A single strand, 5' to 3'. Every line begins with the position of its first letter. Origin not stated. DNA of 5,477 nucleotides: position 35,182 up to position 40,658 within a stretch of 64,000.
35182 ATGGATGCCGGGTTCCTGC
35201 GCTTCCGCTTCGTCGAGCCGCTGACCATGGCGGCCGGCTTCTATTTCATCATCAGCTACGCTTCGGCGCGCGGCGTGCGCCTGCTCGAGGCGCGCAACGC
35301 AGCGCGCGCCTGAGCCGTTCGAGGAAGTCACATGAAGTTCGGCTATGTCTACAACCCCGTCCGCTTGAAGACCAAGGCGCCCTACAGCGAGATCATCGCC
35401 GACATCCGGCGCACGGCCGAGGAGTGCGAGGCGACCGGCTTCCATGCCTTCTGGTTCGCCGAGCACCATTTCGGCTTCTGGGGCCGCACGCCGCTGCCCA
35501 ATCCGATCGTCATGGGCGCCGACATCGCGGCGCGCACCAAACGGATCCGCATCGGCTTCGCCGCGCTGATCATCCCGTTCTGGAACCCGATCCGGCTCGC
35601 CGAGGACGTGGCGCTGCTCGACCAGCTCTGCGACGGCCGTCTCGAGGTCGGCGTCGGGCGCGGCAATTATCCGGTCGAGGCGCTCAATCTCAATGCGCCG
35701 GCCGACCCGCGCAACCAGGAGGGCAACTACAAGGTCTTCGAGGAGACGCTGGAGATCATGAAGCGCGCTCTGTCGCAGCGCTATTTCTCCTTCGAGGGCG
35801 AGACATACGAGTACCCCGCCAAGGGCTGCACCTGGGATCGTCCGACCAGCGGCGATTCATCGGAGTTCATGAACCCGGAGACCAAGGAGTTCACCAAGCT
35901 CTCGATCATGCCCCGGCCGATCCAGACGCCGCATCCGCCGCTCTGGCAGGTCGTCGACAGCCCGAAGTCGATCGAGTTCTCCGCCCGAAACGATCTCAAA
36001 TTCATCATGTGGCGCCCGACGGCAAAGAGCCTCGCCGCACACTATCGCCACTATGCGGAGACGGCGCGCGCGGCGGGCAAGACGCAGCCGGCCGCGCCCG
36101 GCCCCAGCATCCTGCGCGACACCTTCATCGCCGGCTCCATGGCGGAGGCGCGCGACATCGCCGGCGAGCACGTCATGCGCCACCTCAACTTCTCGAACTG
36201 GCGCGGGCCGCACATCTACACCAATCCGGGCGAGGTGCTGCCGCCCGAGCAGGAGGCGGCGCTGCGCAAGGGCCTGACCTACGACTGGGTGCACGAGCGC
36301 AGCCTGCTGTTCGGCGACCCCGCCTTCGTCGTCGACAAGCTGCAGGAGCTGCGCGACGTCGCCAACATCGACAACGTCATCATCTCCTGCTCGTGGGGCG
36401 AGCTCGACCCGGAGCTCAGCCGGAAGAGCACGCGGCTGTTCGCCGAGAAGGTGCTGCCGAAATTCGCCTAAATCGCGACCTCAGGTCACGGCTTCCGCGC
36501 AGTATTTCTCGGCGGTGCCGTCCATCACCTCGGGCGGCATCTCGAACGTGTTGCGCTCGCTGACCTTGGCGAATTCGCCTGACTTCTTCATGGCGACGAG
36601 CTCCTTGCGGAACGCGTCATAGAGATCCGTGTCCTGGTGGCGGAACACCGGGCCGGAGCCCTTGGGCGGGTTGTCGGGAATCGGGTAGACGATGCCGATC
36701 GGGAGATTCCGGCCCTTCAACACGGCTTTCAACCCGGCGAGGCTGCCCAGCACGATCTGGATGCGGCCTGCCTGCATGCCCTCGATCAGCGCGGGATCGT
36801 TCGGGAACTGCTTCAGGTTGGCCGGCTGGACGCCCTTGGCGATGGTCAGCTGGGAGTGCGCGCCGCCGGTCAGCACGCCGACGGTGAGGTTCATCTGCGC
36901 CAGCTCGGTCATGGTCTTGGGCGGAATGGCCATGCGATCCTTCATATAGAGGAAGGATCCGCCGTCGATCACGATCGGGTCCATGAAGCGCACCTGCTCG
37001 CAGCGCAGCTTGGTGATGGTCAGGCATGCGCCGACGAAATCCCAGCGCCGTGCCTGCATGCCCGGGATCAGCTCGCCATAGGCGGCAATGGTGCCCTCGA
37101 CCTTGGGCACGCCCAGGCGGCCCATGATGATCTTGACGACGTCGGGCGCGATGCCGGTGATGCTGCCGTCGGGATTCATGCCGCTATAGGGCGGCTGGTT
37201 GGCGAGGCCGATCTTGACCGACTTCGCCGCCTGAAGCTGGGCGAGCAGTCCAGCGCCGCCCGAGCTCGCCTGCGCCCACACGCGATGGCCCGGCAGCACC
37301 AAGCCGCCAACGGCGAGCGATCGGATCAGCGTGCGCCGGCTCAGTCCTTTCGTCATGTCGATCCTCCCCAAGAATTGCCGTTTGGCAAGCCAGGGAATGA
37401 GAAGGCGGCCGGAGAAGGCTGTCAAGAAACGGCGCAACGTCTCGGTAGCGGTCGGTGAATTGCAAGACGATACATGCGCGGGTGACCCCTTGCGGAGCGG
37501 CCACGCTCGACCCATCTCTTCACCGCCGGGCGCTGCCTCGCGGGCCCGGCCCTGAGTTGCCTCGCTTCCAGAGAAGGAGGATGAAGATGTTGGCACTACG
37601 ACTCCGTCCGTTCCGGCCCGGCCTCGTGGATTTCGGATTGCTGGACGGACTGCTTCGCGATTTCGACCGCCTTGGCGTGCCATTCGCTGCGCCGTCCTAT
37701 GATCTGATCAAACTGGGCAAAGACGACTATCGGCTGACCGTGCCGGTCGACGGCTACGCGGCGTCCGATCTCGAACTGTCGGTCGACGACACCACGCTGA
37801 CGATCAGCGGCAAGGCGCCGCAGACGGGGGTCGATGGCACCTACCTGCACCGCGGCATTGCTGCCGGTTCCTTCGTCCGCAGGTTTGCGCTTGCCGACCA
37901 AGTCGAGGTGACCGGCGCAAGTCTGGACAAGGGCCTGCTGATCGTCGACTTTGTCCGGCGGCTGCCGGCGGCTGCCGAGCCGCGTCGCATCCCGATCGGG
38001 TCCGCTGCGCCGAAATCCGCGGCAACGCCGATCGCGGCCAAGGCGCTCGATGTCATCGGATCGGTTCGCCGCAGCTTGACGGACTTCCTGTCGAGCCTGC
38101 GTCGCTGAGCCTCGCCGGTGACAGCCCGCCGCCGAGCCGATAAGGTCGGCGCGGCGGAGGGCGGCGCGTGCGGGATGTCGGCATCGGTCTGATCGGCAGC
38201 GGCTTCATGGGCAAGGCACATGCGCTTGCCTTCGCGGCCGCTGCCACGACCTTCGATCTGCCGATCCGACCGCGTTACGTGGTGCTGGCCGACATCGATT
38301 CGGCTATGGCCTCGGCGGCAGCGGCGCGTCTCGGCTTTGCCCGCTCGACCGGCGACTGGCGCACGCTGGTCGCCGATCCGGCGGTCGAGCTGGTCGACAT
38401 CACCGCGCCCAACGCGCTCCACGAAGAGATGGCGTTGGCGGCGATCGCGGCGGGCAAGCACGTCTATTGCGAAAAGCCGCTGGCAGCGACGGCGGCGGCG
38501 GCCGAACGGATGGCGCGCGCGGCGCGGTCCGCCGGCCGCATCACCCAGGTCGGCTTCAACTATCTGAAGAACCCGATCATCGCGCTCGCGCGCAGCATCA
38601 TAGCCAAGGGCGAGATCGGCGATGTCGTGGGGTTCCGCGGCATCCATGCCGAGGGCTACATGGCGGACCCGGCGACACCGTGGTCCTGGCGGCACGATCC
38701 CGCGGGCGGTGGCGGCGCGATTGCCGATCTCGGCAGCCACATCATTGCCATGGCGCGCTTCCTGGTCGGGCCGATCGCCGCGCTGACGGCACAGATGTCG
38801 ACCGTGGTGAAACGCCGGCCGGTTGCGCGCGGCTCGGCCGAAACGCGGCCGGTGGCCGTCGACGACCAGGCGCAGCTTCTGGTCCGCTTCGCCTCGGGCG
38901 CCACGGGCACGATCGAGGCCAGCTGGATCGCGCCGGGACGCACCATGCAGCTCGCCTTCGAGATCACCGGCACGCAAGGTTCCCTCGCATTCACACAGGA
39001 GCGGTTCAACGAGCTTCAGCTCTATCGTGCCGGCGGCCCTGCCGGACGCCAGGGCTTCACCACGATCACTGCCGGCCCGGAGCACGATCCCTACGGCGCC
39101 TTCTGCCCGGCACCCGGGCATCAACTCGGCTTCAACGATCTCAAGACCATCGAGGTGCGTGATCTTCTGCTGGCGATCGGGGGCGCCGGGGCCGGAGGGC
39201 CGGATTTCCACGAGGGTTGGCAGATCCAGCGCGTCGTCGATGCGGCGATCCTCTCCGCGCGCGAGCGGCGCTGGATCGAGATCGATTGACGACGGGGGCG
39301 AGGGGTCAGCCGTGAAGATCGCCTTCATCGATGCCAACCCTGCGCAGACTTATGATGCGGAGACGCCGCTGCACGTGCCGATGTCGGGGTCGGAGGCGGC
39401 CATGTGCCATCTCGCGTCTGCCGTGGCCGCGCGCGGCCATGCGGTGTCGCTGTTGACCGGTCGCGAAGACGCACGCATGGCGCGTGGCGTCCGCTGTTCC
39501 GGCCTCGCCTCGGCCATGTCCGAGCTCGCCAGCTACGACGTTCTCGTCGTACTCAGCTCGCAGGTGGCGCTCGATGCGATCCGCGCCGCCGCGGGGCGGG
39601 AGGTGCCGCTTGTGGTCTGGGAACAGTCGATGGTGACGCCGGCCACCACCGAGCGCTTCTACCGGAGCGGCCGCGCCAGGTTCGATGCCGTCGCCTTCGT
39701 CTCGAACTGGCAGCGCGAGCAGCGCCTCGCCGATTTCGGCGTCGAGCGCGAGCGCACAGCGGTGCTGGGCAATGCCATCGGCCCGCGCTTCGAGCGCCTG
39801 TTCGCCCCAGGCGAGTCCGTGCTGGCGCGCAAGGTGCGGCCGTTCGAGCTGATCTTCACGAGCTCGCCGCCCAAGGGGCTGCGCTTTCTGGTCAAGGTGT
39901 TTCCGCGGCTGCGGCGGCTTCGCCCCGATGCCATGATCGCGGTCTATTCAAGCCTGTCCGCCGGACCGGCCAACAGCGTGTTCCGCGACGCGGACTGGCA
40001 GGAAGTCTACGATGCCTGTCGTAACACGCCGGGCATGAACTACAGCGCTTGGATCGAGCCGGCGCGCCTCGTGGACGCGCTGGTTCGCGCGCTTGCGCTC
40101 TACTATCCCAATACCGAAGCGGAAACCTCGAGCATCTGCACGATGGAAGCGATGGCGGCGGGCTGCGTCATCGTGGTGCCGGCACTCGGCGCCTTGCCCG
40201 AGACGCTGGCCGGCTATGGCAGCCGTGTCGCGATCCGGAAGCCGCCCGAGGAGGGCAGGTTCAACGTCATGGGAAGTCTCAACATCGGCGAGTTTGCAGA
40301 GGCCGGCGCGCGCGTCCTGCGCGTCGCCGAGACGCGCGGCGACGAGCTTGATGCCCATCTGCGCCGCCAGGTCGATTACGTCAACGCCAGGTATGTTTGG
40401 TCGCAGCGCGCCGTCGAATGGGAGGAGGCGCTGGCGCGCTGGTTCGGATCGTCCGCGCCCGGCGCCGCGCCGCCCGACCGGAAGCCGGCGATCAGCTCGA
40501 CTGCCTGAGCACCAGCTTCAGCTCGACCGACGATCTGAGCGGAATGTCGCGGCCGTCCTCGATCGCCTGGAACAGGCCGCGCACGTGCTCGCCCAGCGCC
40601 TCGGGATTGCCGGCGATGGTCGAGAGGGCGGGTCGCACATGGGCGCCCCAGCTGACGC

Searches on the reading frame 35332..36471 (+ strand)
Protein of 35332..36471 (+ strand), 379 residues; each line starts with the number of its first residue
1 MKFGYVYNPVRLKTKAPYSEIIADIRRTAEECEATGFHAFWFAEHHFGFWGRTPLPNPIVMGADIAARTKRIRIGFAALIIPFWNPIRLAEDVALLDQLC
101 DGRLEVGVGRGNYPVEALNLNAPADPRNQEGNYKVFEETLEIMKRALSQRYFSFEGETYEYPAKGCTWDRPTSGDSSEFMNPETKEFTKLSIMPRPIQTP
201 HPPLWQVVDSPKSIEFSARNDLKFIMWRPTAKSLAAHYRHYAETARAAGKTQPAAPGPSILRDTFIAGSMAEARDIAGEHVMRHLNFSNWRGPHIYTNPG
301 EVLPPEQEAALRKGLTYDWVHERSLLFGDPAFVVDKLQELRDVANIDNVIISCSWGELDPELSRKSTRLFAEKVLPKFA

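Call 31: search_protein_families(library=pfam, proteins=[window:35332-36471:+], max_evalue=0.00001)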
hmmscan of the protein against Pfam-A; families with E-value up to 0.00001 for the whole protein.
window:35332-36471:+ (379 aa): 1 family
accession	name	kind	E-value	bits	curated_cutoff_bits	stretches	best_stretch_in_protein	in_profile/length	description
PF00296.26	Bac_luciferase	-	4.4e-48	164.7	27.9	1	1-342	1-309/314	Luciferase-like monooxygenase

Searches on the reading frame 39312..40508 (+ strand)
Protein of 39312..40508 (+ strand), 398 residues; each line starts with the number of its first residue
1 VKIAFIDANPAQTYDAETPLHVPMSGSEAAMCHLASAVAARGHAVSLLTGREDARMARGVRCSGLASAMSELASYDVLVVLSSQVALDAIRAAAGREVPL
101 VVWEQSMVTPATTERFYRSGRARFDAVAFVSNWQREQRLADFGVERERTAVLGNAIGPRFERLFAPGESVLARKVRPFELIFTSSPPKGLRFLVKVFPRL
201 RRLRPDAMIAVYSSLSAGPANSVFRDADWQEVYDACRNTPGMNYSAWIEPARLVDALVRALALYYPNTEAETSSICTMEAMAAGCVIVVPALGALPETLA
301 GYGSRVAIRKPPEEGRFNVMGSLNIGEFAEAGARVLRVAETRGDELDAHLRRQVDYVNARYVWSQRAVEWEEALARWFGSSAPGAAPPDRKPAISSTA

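Call 31: search_protein_families(library=pfam, proteins=[window:39312-40508:+], max_evalue=0.00001)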
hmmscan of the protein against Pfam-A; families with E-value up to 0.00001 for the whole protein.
window:39312-40508:+ (398 aa): 3 families
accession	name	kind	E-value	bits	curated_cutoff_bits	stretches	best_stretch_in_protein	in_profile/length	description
PF13579.12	Glyco_trans_4_4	-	6.4e-08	33.5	29.7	0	26-154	2-157/158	Glycosyl transferase 4-like domain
PF13439.12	Glyco_transf_4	-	1.4e-06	28.9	28.5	0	25-156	2-166/170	Glycosyltransferase Family 4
PF13692.12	Glyco_trans_1_4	-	5.7e-06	27.1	27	0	186-299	12-115/142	Glycosyl transferases group 1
